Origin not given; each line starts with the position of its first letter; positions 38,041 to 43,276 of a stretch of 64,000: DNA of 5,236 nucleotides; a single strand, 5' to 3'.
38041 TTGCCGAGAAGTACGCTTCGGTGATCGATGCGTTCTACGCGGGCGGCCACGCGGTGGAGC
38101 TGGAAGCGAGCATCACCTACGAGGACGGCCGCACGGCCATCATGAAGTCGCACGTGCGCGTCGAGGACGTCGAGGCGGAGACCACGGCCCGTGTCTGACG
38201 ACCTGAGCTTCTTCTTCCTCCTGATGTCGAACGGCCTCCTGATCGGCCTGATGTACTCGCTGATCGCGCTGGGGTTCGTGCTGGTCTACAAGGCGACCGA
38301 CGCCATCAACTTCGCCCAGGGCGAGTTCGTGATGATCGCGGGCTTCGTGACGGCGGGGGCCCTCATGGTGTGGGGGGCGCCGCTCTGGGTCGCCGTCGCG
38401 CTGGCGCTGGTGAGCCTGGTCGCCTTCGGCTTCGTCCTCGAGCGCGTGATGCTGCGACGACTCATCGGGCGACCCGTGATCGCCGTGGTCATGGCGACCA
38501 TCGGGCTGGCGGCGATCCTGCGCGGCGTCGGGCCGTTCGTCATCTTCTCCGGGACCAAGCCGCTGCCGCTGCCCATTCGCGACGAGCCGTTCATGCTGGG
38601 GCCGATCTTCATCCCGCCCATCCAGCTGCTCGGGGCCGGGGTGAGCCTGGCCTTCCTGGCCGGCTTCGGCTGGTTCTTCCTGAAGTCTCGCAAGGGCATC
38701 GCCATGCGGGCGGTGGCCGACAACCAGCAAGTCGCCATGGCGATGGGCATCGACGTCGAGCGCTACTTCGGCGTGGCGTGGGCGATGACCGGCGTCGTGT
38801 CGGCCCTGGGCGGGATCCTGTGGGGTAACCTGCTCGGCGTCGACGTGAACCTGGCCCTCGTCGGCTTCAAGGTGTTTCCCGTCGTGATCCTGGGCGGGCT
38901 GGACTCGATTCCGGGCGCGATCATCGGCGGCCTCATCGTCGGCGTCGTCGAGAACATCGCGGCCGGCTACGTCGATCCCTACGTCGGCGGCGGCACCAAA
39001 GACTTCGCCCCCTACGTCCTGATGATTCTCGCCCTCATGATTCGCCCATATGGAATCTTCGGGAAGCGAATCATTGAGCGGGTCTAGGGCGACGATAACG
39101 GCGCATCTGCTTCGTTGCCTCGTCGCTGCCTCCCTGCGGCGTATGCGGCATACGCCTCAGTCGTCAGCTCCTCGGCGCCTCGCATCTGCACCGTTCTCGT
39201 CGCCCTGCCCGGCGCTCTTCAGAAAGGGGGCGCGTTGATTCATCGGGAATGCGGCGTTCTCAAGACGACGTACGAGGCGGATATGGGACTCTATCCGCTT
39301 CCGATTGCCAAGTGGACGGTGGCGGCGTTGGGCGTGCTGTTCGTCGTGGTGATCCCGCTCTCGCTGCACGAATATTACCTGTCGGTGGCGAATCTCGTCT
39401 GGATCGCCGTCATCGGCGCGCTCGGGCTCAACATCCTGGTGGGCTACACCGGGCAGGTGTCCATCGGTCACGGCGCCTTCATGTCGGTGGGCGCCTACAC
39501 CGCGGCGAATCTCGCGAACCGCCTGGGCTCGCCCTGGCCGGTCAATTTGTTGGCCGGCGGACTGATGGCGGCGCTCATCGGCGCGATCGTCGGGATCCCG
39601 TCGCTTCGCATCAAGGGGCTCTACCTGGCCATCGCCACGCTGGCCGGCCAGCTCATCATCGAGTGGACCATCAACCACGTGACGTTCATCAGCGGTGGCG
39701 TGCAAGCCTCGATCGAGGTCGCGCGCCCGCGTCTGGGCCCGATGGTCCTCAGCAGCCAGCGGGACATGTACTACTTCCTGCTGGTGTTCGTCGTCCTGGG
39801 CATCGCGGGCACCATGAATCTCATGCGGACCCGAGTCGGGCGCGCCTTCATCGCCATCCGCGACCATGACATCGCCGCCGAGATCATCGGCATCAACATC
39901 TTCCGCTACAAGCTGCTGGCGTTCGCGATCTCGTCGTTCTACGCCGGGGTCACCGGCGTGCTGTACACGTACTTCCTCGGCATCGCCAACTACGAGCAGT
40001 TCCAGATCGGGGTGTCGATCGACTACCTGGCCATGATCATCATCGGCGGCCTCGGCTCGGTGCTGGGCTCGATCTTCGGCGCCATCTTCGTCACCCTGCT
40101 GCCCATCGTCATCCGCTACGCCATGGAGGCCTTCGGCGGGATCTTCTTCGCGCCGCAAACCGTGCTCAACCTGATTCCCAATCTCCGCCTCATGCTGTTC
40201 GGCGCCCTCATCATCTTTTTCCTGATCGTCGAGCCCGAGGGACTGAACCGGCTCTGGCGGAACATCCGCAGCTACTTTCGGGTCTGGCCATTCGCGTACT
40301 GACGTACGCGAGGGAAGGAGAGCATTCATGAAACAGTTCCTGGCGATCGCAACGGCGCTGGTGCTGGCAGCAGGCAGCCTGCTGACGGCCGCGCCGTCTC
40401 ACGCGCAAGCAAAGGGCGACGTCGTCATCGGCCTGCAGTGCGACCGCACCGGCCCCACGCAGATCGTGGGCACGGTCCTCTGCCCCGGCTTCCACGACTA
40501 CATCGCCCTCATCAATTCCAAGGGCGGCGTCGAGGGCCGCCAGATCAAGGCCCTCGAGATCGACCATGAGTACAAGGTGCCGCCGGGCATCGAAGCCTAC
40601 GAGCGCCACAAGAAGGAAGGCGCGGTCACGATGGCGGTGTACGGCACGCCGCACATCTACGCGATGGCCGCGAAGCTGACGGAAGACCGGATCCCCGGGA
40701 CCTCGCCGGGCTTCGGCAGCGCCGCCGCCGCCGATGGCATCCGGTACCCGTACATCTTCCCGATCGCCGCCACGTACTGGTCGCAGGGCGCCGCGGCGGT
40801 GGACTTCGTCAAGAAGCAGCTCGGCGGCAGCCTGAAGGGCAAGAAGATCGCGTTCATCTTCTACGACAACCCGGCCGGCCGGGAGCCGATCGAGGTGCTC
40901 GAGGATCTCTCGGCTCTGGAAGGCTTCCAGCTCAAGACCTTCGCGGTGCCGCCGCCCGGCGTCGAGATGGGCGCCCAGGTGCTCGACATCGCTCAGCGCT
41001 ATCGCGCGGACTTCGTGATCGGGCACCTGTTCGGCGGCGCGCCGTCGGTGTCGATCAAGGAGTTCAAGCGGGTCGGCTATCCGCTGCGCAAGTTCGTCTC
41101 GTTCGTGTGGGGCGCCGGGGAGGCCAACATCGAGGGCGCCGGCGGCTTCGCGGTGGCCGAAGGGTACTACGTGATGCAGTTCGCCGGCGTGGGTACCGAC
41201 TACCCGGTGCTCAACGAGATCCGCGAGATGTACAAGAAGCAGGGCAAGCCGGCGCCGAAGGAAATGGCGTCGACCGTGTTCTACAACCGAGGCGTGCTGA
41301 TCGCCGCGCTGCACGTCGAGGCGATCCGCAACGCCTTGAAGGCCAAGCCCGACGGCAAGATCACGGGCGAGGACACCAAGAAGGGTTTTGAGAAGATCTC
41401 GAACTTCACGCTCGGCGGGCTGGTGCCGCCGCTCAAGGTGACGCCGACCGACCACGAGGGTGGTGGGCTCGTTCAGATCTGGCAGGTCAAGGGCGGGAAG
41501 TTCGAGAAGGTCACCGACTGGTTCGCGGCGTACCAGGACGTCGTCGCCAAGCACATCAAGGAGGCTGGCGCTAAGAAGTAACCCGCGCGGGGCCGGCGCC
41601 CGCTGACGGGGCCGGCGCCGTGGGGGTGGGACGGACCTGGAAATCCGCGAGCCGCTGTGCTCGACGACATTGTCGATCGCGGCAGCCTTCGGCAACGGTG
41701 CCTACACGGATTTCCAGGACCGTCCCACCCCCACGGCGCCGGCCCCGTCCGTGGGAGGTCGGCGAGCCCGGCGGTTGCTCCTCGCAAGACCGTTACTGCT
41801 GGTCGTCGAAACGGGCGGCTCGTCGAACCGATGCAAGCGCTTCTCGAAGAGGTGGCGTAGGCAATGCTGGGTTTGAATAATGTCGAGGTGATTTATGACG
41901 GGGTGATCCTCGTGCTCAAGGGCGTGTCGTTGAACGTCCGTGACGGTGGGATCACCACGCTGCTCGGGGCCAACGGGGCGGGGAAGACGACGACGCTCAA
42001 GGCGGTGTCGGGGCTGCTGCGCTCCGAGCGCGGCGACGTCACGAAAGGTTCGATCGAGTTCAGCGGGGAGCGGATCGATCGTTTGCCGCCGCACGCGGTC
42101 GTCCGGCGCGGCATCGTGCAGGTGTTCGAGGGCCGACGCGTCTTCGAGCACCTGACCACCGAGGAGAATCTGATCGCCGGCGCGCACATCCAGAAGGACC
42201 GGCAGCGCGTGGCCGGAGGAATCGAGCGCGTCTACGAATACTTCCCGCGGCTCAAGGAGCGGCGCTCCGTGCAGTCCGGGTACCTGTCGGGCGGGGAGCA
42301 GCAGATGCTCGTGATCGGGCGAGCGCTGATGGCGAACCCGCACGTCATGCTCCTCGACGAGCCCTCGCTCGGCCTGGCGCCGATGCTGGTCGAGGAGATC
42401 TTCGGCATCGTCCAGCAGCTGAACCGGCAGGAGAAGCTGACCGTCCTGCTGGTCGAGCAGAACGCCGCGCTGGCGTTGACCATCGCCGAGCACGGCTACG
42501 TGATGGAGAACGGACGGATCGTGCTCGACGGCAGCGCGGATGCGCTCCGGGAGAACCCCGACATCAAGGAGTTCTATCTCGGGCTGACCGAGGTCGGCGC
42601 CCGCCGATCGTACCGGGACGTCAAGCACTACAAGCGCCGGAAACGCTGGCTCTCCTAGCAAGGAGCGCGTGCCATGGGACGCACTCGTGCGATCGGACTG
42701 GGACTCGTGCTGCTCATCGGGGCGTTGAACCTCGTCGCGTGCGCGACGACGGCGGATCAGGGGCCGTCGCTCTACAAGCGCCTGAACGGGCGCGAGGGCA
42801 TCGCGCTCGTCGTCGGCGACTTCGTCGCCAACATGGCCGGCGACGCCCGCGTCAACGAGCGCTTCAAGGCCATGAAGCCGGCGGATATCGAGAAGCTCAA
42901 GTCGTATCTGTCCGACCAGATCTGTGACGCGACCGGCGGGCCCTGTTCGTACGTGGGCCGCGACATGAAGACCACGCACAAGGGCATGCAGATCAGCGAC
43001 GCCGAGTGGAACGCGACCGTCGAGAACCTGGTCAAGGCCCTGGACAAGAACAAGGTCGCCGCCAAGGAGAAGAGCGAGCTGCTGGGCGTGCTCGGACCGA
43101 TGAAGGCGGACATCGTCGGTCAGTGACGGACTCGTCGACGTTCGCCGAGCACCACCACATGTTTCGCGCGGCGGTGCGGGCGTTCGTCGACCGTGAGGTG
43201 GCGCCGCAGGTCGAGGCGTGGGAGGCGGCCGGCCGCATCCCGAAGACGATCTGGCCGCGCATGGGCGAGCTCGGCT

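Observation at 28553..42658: Tandemly duplicated 'acyl-CoA ligase + Liv-type ABC importer' cassettes with permuted gene order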

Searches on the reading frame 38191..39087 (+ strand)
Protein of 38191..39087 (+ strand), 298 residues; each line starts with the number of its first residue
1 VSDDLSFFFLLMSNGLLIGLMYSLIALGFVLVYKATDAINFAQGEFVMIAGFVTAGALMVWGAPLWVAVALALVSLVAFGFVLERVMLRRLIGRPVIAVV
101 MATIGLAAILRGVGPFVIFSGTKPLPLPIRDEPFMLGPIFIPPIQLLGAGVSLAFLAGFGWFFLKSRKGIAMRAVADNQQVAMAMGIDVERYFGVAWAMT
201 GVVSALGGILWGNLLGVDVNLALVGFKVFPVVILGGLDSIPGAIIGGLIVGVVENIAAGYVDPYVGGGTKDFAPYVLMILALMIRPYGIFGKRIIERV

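Call 4: search_protein_families(library=ncbifam, proteins=[window:38191-39087:+])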
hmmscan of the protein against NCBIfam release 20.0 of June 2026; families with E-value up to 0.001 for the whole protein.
window:38191-39087:+ (298 aa): 6 families
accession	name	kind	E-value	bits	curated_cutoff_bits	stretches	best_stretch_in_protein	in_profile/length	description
NF008011.0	PRK10740.1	equivalog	1.4e-31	110.2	379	1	1-298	1-308/308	high-affinity branched-chain amino acid ABC transporter permease LivH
TIGR03409.1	urea_trans_UrtB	equivalog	3e-24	86.2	250.3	1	14-293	6-289/291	urea ABC transporter permease subunit UrtB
TIGR03622.1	urea_t_UrtB_arc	equivalog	9.1e-19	67.8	374.25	1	23-291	15-278/284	urea ABC transporter, permease protein UrtB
NF008441.0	PRK11285.1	equivalog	5.2e-06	25.8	378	1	15-256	58-297/333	L-arabinose ABC transporter permease AraH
NF007252.0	PRK09699.1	equivalog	5.5e-06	25.9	396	1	36-255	76-294/326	D-allose ABC transporter permease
NF011961.0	PRK15432.1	equivalog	2.4e-05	23.7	388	1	23-249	48-267/344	autoinducer 2 ABC transporter permease LsrC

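Call 5: search_protein_families(library=pfam, proteins=[window:38191-39087:+])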
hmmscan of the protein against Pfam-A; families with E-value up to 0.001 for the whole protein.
window:38191-39087:+ (298 aa): 1 family
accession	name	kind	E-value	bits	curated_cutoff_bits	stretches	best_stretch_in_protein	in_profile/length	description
PF02653.21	BPD_transp_2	-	1.3e-30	106.9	26.8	1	12-282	2-269/269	Branched-chain amino acid transport system / permease component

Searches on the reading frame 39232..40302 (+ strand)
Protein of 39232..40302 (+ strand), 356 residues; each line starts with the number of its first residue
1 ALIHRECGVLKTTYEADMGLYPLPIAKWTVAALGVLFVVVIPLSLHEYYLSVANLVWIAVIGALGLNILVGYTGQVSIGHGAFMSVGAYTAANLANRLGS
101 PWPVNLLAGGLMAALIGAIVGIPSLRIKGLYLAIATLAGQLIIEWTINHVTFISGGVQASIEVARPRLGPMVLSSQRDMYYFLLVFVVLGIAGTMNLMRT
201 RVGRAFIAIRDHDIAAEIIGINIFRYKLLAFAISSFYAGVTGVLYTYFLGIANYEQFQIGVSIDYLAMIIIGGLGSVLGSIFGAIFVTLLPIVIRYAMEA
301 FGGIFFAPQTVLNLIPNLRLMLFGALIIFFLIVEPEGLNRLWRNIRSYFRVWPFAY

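Call 4: search_protein_families(library=ncbifam, proteins=[window:39232-40302:+])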
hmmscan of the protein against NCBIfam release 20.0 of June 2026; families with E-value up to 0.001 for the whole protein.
window:39232-40302:+ (356 aa): 8 families
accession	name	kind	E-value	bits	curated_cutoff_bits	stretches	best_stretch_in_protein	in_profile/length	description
NF008450.0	PRK11301.1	subfamily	3.8e-38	132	366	2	27-173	90-235/418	high-affinity branched-chain amino acid ABC transporter permease LivM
TIGR03408.1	urea_trans_UrtC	equivalog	1.3e-24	87.5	296.2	2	107-294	97-283/313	urea ABC transporter permease subunit UrtC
TIGR03622.1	urea_t_UrtB_arc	equivalog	5.8e-15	55.3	374.25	1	57-301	12-255/284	urea ABC transporter, permease protein UrtB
TIGR03727.1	urea_t_UrtC_arc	equivalog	8.8e-15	54.5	575.55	1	28-329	29-328/369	urea ABC transporter, permease protein UrtC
TIGR03409.1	urea_trans_UrtB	equivalog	6e-12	45.8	250.3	1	56-301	11-264/291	urea ABC transporter permease subunit UrtB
NF008630.0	PRK11618.1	equivalog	5.3e-07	29.2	363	1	61-294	48-283/331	galactofuranose ABC transporter, permease protein YjfF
NF008011.0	PRK10740.1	equivalog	8.7e-06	25.6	379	1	185-288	164-265/308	high-affinity branched-chain amino acid ABC transporter permease LivH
NF040906.3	GguB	equivalog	0.00012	21.4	450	1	171-299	216-345/375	multiple monosaccharide ABC transporter permease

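Call 5: search_protein_families(library=pfam, proteins=[window:39232-40302:+])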
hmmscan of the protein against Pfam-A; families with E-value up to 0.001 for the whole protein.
window:39232-40302:+ (356 aa): 1 family
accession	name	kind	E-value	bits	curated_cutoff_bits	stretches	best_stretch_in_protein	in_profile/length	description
PF02653.21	BPD_transp_2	-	4.4e-43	147.8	26.8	1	49-331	2-269/269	Branched-chain amino acid transport system / permease component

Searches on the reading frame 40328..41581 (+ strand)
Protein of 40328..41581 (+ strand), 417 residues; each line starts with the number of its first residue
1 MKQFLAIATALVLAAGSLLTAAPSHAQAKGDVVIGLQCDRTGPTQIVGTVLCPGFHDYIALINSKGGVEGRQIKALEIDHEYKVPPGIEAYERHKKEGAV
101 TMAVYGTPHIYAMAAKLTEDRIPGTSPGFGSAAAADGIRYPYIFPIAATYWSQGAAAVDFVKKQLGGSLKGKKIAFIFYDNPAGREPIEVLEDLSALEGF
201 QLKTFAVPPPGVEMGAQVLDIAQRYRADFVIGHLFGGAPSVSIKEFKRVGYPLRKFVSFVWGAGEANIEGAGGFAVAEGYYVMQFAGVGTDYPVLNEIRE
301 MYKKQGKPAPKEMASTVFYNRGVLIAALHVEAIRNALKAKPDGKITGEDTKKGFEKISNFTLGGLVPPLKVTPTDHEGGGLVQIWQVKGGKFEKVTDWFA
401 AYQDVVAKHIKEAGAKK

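Call 9: search_protein_families(library=pfam, proteins=[window:40328-41581:+], max_evalue=0.00001)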
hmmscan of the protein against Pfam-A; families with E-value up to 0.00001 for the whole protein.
window:40328-41581:+ (417 aa): 1 family
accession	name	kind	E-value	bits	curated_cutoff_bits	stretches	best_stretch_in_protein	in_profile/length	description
PF13458.12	Peripla_BP_6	-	4e-43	148.8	31.7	1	32-391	2-343/343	Periplasmic binding protein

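Call 10: search_protein_families(library=ncbifam, proteins=[window:40328-41581:+], max_evalue=1e-10)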
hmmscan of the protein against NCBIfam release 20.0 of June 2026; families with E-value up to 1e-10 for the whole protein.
window:40328-41581:+ (417 aa): 0 families

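Call 12: search_solved_structures(query=window:40328-41581:+, max_evalue=0.001)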
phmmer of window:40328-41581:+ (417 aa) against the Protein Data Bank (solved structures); distinct sequences matched with E-value up to 0.001: 4.
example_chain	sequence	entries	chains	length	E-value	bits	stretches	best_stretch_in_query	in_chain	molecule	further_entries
4ru0_A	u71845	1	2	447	5.3e-51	176.9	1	14-412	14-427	Putative branched-chain amino acid ABC transporter, periplasmic branched-chain amino acid-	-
3lkb_A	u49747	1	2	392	2.1e-15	59.7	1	41-400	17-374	Probable branched-chain amino acid ABC transporter, amino acid binding protein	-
4n03_A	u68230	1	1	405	2.9e-07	32.9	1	32-329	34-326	ABC-type branched-chain amino acid transport systems periplasmic component-like protein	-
3lop_A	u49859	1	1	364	9.9e-06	27.8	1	39-212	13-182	Substrate binding periplasmic protein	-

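Call 46: search_dna_similar(query=window:40328-41581:+, collection=plasmids, mode=protein, max_rows=12, max_evalue=1e-20)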
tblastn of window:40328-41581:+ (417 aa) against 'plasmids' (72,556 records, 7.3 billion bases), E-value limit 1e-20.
Records with a match: 187; places in all: 238; records where one place covers at least 80% of the query: 186.
Best place of each record, by identity: <60% 187.
By first word of the organism name: Rhizobium 70; Agrobacterium 35; Pseudosulfitobacter 21; Sulfitobacter 7; Sinorhizobium 7; Shinella 7; Aminobacter 6; Roseibium 3; Paracoccus 2; Caballeronia 2; and 23 more.
By predicted mobility (MOB-suite, as given by PLSDB): conjugative 90; non-mobilizable 89; mobilizable 8.
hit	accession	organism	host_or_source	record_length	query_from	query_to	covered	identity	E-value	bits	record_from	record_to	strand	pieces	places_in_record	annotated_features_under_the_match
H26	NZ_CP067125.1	Paracoccus alcaliphilus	whole organism,soil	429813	5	415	99%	34.7%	5e-56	206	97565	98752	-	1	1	ABC transporter substrate-binding protein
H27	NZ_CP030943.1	Nitratireductor thuwali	-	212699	9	416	98%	34.5%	4e-57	209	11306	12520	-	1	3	ABC transporter substrate-binding protein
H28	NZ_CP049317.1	Caballeronia sp. SBC2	whole organism,soil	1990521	10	413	97%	34.5%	5e-48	183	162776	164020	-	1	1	none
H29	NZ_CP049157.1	Caballeronia sp. SBC1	whole organism,soil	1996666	10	413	97%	34.5%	5e-48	183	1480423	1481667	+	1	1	none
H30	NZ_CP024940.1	Paraburkholderia hospita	soil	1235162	5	413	98%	33.2%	4e-44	171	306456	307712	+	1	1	record has no annotation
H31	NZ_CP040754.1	Sulfitobacter sp. BSw21498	Seawater,seawater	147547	11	416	97%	33.3%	3e-49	186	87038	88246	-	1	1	ABC transporter substrate-binding protein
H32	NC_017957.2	Tistrella mobilis KA081020-065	-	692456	32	411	91%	35.4%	1e-52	196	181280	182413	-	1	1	ABC transporter substrate-binding protein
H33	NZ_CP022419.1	Pseudosulfitobacter pseudonitzschiae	Skeletonema marinoi strain RO5AC,Cell ...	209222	11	416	97%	32.9%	1e-49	187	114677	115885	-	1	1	ABC transporter substrate-binding protein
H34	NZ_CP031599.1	Roseovarius indicus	pure culture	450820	1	416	100%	32.1%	1e-49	187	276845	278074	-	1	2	ABC transporter substrate-binding protein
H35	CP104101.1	Phaeobacter sp. G2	cell culture,Emiliania huxleyi RCC1216 ...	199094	1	416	100%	32.0%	8e-44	171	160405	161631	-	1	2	ABC transporter substrate-binding protein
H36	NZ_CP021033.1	Rhizobium sp. NXC14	Phaseolus vulgaris,cell culture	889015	4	400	95%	33.2%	1e-40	161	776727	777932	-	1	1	ABC transporter substrate-binding protein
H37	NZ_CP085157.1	Pseudosulfitobacter sp. DSM 107133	cell culture,Seawater from the North ...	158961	20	416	95%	33.2%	1e-52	196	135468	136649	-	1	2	ABC transporter substrate-binding protein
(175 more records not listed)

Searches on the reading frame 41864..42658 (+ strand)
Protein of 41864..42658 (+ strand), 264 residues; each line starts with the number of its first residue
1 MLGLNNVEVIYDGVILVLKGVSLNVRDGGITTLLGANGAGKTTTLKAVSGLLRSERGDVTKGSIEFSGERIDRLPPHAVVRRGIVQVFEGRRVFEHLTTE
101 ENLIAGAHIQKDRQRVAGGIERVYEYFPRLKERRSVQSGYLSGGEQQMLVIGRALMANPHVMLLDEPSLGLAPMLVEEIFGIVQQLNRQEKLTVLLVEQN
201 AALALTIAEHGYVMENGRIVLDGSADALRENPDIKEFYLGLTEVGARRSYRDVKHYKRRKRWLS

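Call 9: search_protein_families(library=pfam, proteins=[window:41864-42658:+], max_evalue=0.00001)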
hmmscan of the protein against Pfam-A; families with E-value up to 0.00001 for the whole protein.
window:41864-42658:+ (264 aa): 2 families
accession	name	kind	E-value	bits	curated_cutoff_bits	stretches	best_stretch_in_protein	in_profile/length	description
PF00005.33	ABC_tran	-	4.6e-27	95.7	25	1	18-168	1-136/137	ABC transporter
PF13304.12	AAA_21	-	1.4e-09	38.9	27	0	30-62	1-36/304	AAA domain, putative AbiEii toxin, Type IV TA system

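Call 10: search_protein_families(library=ncbifam, proteins=[window:41864-42658:+], max_evalue=1e-10)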
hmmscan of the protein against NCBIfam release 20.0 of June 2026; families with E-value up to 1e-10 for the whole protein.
window:41864-42658:+ (264 aa): 148 families (the best 25 are shown)
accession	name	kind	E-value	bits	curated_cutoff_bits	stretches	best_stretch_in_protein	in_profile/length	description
NF008626.0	PRK11614.1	equivalog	1.3e-69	234.3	441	1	1-240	5-236/237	high-affinity branched-chain amino acid ABC transporter ATP-binding protein LivF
TIGR03410.1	urea_trans_UrtE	equivalog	6.1e-61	205.8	285.8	1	3-231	2-222/230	urea ABC transporter ATP-binding subunit UrtE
TIGR04406.1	LPS_export_lptB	equivalog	9.2e-44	149.5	240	1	16-240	15-234/239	LPS export ABC transporter ATP-binding protein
NF008449.1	PRK11300.1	equivalog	4.4e-40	137.6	362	1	5-240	9-253/255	high-affinity branched-chain amino acid ABC transporter ATP-binding protein LivG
TIGR03411.1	urea_trans_UrtD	equivalog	4.5e-38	131.3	304.1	1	2-240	3-241/242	urea ABC transporter ATP-binding protein UrtD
TIGR01188.1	drrA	subfamily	9.8e-35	120.3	312.45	1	15-238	6-214/302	daunorubicin resistance ABC transporter, ATP-binding protein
NF008144.0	PRK10895.1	equivalog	2.1e-34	119.1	381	1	8-240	10-236/241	LPS export ABC transporter ATP-binding protein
TIGR02142.1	modC_ABC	equivalog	1.6e-31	109.8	285.05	1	21-235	16-226/353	molybdenum ABC transporter ATP-binding protein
NF043075.1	MMSYN1_0197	equivalog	2.1e-31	109.1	550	1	2-233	3-225/341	spermidine/putrescine ABC transporter ATP-binding protein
NF008428.0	PRK11264.1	equivalog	3.2e-31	108.4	406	1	16-233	17-236/250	L-cystine ABC transporter ATP-binding protein TcyN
TIGR00972.1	3a0107s01c2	equivalog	4.6e-31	108.1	343.2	1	4-234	4-236/248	phosphate ABC transporter ATP-binding protein PstB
NF006987.0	PRK09452.1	equivalog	7.7e-31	107.1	482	1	2-233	18-240/378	spermidine/putrescine ABC transporter ATP-binding protein PotA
TIGR03258.1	PhnT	equivalog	1.3e-30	106.7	499.15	1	4-233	11-232/359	2-aminoethylphosphonate ABC transport system ATP-binding subunit PhnT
TIGR03265.1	PhnT2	equivalog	1.7e-30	106.5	457.7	1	14-233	16-227/353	putative 2-aminoethylphosphonate ABC transporter ATP-binding protein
TIGR00968.1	3a0106s01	subfamily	1.7e-30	106.3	342.75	1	13-233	11-223/237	sulfate ABC transporter ATP-binding protein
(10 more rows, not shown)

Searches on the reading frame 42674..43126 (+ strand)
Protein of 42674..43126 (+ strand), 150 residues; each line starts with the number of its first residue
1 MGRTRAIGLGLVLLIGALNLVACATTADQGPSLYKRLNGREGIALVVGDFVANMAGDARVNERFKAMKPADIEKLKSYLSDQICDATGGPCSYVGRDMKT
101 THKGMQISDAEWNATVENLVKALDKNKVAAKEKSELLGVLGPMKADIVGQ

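Call 9: search_protein_families(library=pfam, proteins=[window:42674-43126:+], max_evalue=0.00001)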
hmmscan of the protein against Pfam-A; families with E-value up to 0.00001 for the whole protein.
window:42674-43126:+ (150 aa): 1 family
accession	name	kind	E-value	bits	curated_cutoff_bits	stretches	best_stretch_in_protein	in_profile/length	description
PF01152.27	Bac_globin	-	2.4e-11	44.3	21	1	32-147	1-119/121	Bacterial-like globin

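Call 10: search_protein_families(library=ncbifam, proteins=[window:42674-43126:+], max_evalue=1e-10)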
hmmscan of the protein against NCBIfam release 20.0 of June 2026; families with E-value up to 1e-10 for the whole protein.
window:42674-43126:+ (150 aa): 0 families
